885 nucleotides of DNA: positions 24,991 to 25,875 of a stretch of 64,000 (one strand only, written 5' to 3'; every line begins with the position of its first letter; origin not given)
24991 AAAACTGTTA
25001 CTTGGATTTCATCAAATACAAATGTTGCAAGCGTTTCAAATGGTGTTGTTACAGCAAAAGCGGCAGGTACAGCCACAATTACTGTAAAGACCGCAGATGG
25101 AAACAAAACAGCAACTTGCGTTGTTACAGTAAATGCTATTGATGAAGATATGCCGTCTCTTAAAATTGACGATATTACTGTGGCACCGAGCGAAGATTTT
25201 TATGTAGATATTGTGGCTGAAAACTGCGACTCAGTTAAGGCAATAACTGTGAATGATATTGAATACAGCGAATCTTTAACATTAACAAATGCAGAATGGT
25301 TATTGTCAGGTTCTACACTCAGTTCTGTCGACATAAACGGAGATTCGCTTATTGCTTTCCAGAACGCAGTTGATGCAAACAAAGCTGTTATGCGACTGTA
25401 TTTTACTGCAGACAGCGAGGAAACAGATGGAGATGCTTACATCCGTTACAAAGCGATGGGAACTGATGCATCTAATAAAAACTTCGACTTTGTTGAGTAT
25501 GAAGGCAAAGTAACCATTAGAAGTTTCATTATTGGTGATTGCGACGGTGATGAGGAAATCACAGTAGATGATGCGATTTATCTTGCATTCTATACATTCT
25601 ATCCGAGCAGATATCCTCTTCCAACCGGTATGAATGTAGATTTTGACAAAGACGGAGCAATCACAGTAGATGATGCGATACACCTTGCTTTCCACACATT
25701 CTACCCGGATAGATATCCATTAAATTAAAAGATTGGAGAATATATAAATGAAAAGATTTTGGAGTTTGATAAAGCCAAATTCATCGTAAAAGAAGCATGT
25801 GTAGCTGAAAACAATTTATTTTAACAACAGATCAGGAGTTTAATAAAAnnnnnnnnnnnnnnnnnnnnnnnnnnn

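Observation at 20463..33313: Island-borne cohesin/dockerin/SLH trio: two dockerin-tagged CHAP peptidoglycan hydrolases and an SLH-anchored cohesin-like scaffold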

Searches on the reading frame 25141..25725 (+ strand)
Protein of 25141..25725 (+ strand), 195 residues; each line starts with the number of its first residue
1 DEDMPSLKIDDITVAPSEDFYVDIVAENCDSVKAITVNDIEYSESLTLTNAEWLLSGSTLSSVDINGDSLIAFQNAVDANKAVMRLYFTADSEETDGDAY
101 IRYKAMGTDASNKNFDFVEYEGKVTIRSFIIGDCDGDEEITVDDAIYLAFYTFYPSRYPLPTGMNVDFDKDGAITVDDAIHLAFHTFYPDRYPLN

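Call 9: find_homologous_proteins(query=window:25141-25725:+, max_evalue=0.001)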
Query seq(195 aa) (195 aa): 4 proteins with E <= 0.001 among 417 candidates.
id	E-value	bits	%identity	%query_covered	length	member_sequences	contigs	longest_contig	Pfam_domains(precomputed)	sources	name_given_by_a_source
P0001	8.3e-110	383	90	98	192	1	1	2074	-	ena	-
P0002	7.4e-70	253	62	94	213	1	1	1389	-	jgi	jgi:hypothetical protein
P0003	2.3e-29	121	77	36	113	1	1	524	-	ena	-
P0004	1.4e-11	63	55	33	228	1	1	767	PF07523.19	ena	-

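Call 15: search_solved_structures(query=window:25141-25725:+, max_evalue=10, show_alignments=3)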
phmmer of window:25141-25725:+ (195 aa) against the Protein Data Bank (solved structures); distinct sequences matched with E-value up to 10: 6.
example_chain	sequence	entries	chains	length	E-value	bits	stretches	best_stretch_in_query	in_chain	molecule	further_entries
4uyq_B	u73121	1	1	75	0.029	17.5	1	129-181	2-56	Cellulosomal scaffoldin adaptor protein B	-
4uyp_B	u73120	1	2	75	0.032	17.4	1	129-182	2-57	Cellulosomal scaffoldin adaptor protein B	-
8i53_A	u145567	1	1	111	0.19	14.9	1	50-123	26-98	General transcription and DNA repair factor IIH subunit tfb1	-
21jg_B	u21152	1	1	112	0.2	14.8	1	50-123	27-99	General transcription and DNA repair factor IIH subunit tfb1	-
2y3n_B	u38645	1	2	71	0.89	12.7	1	131-184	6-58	CELLULOSOMAL FAMILY-48 PROCESSIVE GLYCOSIDE HYDROLASE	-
28nt_E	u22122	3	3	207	1.4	12.1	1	37-85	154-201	Large ribosomal subunit protein uL4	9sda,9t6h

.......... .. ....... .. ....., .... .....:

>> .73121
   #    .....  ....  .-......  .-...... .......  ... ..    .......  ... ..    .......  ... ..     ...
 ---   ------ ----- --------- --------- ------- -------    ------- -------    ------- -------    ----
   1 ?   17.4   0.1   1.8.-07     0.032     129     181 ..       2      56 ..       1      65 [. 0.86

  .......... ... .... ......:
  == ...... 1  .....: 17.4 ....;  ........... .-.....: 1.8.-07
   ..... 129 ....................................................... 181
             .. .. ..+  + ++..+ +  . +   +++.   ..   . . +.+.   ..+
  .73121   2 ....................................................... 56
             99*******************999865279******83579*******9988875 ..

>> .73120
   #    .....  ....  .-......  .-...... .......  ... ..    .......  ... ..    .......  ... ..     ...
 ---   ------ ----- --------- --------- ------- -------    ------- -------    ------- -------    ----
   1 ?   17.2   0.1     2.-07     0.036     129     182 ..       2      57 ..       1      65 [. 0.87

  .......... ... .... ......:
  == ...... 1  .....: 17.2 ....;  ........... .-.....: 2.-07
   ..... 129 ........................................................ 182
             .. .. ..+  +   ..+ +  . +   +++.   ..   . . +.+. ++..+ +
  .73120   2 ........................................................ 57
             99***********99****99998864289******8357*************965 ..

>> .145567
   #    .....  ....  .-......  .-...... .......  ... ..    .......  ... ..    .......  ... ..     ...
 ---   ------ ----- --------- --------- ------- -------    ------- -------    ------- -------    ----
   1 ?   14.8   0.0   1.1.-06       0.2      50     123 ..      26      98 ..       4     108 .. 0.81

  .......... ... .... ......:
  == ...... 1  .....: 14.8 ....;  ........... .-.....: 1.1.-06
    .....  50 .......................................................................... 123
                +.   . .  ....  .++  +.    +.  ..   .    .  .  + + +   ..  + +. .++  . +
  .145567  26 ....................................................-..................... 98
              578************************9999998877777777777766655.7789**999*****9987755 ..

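Call 25: predict_structure(protein=window:25141-25725:+)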
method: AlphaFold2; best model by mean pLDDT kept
length: 195 residues; sequences in the alignment: 1
mean_pLDDT: 53.6   pTM: 0.52
mean pLDDT of the five models: 53.6, 44.4, 43.5, 32.8, 31.7
residues with pLDDT >= 90: 0; 70-90: 31; 50-70: 71; < 50: 93
segments of 3 or more residues with pLDDT < 50: 74-76, 108-145, 147-195
pLDDT, mean of each block of 10 residues (from residue 1): 56 65 63 64 80 63 54 54 75 68 57 40 40 38 45 43 37 43 42 38
secondary structure, 60 per line:
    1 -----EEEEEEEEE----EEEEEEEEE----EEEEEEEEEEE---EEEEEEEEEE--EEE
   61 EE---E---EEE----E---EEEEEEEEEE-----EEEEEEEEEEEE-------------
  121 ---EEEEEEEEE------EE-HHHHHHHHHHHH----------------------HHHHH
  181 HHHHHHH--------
elements in order: E6-14 E19-27 E32-42 E46-55 E58-62 E70-72 E81-90 E96-107 E124-132 H142-153 H176-187

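Call 31: search_protein_families(library=pfam, alignment_id=A2, max_evalue=0.01)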
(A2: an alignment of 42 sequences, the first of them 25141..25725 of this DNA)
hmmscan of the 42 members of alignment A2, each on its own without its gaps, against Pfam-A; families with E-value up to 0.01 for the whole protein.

A. member 1, window:25141-25725:+ (195 aa): 0 families

B. families by the number of members that match (of 42 scanned): 16 families
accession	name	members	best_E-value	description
PF00963.24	Cohesin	31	3.5e-17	Cohesin domain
PF00404.24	Dockerin_1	18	3.1e-14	Dockerin type I domain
PF00036.39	EF-hand_1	5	0.00091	EF hand domain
PF02368.24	Big_2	1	1.3e-09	Bacterial Ig-like domain (group 2)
PF21461.3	HL_N-beta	1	0.0005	Hyaluronate lyase, N-terminal beta-sheet domain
PF13499.12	EF-hand_7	1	0.001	EF-hand domain pair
PF18717.6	CxC4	1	0.0012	CxC4 like cysteine cluster associated with KDZ transposases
PF14884.11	EFF-AFF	1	0.0016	Type I membrane glycoproteins cell-cell fusogen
PF15418.12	DUF4625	1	0.0017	Domain of unknown function (DUF4625)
PF05521.18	Phage_HCP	1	0.0022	Phage head completion protein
PF04736.17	Eclosion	1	0.0026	Eclosion hormone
PF13405.12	EF-hand_6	1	0.0031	EF-hand domain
PF25410.1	PH_34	1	0.006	PH-like domain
PF01456.22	Mucin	1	0.0075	Mucin-like glycoprotein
PF07853.16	DUF1648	1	0.0091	Domain of unknown function (DUF1648)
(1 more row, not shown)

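Call 33: search_solved_structures(query=A2, max_evalue=0.01, show_alignments=2)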
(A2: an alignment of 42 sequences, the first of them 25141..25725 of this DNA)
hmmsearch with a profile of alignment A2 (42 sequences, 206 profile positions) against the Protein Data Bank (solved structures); distinct sequences matched with E-value up to 0.01: 38.
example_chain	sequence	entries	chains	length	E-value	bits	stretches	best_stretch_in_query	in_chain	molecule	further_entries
2mte_A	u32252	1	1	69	9e-09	38.2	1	143-199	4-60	Cellulose 1,4-beta-cellobiosidase (reducing end) CelS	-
5aoz_A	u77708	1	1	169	9.2e-09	38.2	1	95-139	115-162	PUTATIVE CELLULOSOMAL SCAFFOLDIN PROTEIN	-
1daq_A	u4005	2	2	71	9.3e-09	38.2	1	143-199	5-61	ENDOGLUCANASE SS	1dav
5m2o_A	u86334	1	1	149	1.7e-08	37.3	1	95-139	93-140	Putative cellulosomal scaffoldin protein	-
2yik_A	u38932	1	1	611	1.9e-08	37.1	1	139-199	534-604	ENDOGLUCANASE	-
2y3n_B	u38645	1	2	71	2.4e-08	36.8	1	143-197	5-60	CELLULOSOMAL FAMILY-48 PROCESSIVE GLYCOSIDE HYDROLASE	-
4fl4_A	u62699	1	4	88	3.8e-08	36.2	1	144-198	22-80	Glycoside hydrolase family 9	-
6kge_D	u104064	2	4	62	5.4e-08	35.7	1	141-197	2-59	And cellulose-binding endoglucanase family 9 CelL ortholog dockerin domain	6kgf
6kgc_B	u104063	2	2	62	6.2e-08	35.5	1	141-197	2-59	And cellulose-binding endoglucanase family 9 CelL ortholog dockerin domain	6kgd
4cj0_A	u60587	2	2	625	8e-08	35.1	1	140-197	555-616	ENDOGLUCANASE D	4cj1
1clc_A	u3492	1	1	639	8.3e-08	35.1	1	140-197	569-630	ENDOGLUCANASE CELD; EC: 3.2.1.4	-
6kg9_A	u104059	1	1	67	1e-07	34.8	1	140-198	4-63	And cellulose-binding endoglucanase family 9 CelL ortholog dockerin domain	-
6kg8_A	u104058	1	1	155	1.2e-07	34.5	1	12-140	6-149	Probably cellulosomal scaffolding protein, secreted cellulose-binding and cohesin domain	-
6kgc_A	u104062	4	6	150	1.4e-07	34.4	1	12-140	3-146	Probably cellulosomal scaffolding protein, secreted cellulose-binding and cohesin domain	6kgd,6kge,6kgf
2vn5_A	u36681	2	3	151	1.5e-07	34.2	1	11-139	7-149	SCAFFOLDING PROTEIN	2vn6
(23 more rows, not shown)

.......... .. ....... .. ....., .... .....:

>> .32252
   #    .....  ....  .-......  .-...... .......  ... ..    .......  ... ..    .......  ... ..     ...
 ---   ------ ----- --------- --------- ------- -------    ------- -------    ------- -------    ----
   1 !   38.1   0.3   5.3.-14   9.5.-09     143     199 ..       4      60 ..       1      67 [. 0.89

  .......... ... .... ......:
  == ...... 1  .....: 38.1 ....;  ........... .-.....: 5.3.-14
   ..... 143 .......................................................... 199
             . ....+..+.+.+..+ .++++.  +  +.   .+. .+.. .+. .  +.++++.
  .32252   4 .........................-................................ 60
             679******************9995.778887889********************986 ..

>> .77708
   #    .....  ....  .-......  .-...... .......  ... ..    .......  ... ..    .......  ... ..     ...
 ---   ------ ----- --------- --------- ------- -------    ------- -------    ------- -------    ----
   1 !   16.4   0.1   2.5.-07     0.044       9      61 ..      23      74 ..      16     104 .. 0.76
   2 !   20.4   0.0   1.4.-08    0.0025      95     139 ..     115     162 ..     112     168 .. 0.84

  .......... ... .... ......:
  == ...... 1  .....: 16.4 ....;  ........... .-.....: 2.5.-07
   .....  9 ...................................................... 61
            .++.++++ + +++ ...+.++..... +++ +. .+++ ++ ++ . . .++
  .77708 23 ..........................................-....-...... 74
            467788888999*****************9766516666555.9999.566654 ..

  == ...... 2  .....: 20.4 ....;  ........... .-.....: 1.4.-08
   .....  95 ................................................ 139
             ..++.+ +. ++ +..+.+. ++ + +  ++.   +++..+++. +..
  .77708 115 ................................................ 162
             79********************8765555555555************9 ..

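Call 39: predict_structure(alignment_id=A2)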
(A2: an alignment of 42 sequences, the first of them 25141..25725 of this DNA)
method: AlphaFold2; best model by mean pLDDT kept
length: 195 residues; sequences in the alignment: 42
mean_pLDDT: 95.6   pTM: 0.82
mean pLDDT of the five models: 95.6, 95.3, 95.0, 94.9, 94.8
residues with pLDDT >= 90: 180; 70-90: 14; 50-70: 1; < 50: 0
segments of 3 or more residues with pLDDT < 50: none
pLDDT, mean of each block of 10 residues (from residue 1): 90 94 98 98 97 98 96 98 98 90 98 95 94 94 98 97 91 97 98 93
secondary structure, 60 per line:
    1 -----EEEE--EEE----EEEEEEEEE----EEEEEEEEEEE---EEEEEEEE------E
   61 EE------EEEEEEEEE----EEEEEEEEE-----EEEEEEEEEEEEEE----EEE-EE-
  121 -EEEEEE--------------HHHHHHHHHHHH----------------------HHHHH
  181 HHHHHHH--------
elements in order: E6-9 E12-14 E19-27 E32-42 E46-53 E60-62 E69-77 E82-90 E96-109 E114-116 E122-127 H142-153 H176-187

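Call 41: fold_search(model_id=the predicted structure, library=pdb)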
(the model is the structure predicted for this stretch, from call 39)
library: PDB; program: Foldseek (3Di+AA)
matches with E <= 10: 1929; with E <= 0.001: 150
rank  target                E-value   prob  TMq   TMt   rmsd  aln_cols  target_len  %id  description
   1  6kgf_C                4.0e-09  1.00  0.50  0.63   4.0       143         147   17  Crystal structure of CaDoc0917(R16D)-CaCohA2 complex at pH 8.2 (released 2020-07-08)
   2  6kge_A                7.2e-09  1.00  0.52  0.70   3.3       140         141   16  Crystal structure of CaDoc0917(R16D)-CaCohA2 complex at pH 5.5 (released 2020-07-08)
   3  6kgf_A                8.1e-09  1.00  0.50  0.66   3.8       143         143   17  Crystal structure of CaDoc0917(R16D)-CaCohA2 complex at pH 8.2 (released 2020-07-08)
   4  6kgc_A                8.6e-09  1.00  0.54  0.71   3.4       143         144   15  Crystal structure of CaDoc0917(R49D)-CaCohA2 complex at pH 5.4 (released 2020-07-08)
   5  5n5p_A                9.1e-09  1.00  0.55  0.76   2.5       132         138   14  Crystal structure of Ruminococcus flavefaciens' type III complex containing the fifth cohesin from scaffoldin B and th (released 2018-02-28)
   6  5n5p_C                9.7e-09  1.00  0.53  0.73   3.3       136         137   15  Crystal structure of Ruminococcus flavefaciens' type III complex containing the fifth cohesin from scaffoldin B and th (released 2018-02-28)
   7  2vn6_A                9.7e-09  1.00  0.50  0.62   3.7       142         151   15  The Clostridium cellulolyticum dockerin displays a dual binding mode for its cohesin partner (released 2008-05-13)
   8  4dh2_C                2.5e-08  1.00  0.54  0.66   3.4       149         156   11  Crystal structure of Coh-OlpC(Cthe_0452)-Doc435(Cthe_0435) complex: A novel type I Cohesin-Dockerin complex from Clost (released 2012-11-28)
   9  6kgd_A                3.1e-08  1.00  0.54  0.70   3.4       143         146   15  Crystal structure of CaDoc0917(R49D)-CaCohA2 complex at pH 8.0 (released 2020-07-08)
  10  2vn5_C                3.3e-08  1.00  0.49  0.62   3.9       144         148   17  The Clostridium cellulolyticum dockerin displays a dual binding mode for its cohesin partner (released 2008-05-20)
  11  4dh2_A                3.7e-08  1.00  0.54  0.65   3.4       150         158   11  Crystal structure of Coh-OlpC(Cthe_0452)-Doc435(Cthe_0435) complex: A novel type I Cohesin-Dockerin complex from Clost (released 2012-11-28)
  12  2xdh                  7.1e-08  1.00  0.54  0.74   3.2       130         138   16  Non-cellulosomal cohesin from the hyperthermophilic archaeon Archaeoglobus fulgidus (released 2010-05-26)
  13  2vn5_A                8.5e-08  1.00  0.49  0.64   3.9       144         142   17  The Clostridium cellulolyticum dockerin displays a dual binding mode for its cohesin partner (released 2008-05-20)
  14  5lxv_A                8.5e-08  1.00  0.47  0.52   4.8       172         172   12  Crystal structure of Ruminococcus flavefaciens scaffoldin C cohesin in complex with a dockerin from an uncharacterized (released 2016-10-19)
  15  5lxv_C                1.4e-07  1.00  0.51  0.57   3.7       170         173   10  Crystal structure of Ruminococcus flavefaciens scaffoldin C cohesin in complex with a dockerin from an uncharacterized (released 2016-10-19)
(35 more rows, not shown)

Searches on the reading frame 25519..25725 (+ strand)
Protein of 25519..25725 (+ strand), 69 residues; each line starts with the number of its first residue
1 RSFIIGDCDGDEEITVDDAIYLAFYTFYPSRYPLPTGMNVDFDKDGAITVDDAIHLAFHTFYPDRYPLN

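Call 5: search_protein_families(library=pfam, proteins=[window:25519-25725:+], max_evalue=10)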
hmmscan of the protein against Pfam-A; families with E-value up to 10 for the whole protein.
seq(69 aa): 6 families
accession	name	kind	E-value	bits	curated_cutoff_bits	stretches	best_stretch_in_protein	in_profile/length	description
PF13405.12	EF-hand_6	-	0.011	15.8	25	1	41-55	10-24/30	EF-hand domain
PF00036.39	EF-hand_1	-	0.014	15.4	25.4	1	40-53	9-22/29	EF hand domain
PF13499.12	EF-hand_7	-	0.12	13.1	30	1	40-55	11-25/67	EF-hand domain pair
PF00404.24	Dockerin_1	-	0.31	11.7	22.9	1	6-53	2-49/57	Dockerin type I domain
PF13693.12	HTH_35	-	0.39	11.2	25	0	13-36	44-67/75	Winged helix-turn-helix DNA-binding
PF05279.16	Asp-B-Hydro_N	-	1.3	9.5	23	1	5-20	47-62/66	Aspartyl beta-hydroxylase N-terminal region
